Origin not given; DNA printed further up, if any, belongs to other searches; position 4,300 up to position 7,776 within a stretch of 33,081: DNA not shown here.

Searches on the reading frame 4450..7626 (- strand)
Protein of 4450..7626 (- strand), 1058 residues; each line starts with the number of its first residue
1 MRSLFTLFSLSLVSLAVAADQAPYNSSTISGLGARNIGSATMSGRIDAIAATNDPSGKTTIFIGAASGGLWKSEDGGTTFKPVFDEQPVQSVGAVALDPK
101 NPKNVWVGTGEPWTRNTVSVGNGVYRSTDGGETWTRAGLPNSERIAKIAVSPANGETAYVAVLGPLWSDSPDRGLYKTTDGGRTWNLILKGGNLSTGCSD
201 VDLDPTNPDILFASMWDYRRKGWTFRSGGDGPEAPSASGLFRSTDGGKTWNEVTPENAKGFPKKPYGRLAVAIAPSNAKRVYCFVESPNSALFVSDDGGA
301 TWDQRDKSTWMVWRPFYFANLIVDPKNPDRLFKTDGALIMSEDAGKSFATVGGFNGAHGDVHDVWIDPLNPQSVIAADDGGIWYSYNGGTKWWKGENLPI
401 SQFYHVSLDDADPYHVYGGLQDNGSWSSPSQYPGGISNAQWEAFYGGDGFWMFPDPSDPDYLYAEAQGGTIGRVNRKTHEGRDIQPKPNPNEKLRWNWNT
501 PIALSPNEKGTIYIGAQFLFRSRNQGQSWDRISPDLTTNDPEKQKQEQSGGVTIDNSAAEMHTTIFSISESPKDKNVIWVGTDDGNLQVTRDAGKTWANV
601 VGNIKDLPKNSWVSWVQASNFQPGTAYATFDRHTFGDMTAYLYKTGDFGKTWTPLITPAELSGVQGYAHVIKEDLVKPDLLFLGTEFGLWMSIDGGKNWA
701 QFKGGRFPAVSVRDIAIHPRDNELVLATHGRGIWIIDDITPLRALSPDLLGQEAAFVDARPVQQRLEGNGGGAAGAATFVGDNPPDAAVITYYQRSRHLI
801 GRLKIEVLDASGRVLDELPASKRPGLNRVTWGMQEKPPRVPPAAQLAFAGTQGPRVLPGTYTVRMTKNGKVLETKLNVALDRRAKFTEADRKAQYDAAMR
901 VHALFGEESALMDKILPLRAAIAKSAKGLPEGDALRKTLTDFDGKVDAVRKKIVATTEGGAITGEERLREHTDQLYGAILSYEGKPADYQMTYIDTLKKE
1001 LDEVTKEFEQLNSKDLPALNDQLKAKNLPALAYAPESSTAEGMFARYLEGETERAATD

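Call 17: search_protein_families(library=pfam, proteins=[window:4450-7626:-], max_evalue=0.0001)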
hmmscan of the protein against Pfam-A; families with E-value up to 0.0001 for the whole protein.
window:4450-7626:- (1058 aa): 5 families
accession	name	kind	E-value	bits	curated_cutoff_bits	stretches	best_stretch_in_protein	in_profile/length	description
PF15902.12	Sortilin-Vps10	-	3.2e-33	115.6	33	3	70-191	3-115/446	Sortilin, neurotensin receptor 3,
PF02012.26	BNR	-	4.1e-14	50.7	27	0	125-135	1-11/12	BNR/Asp-box repeat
PF15899.11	BNR_6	-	1.5e-05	25.1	27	0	240-252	1-13/14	BNR-Asp box repeat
PF24316.1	Tli3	-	2.2e-05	25.2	27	0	272-304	66-98/129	T6SS Tli3 immunity protein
PF13088.12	BNR_2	-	2.6e-05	24.1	31.4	0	240-306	140-202/277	BNR repeat-like domain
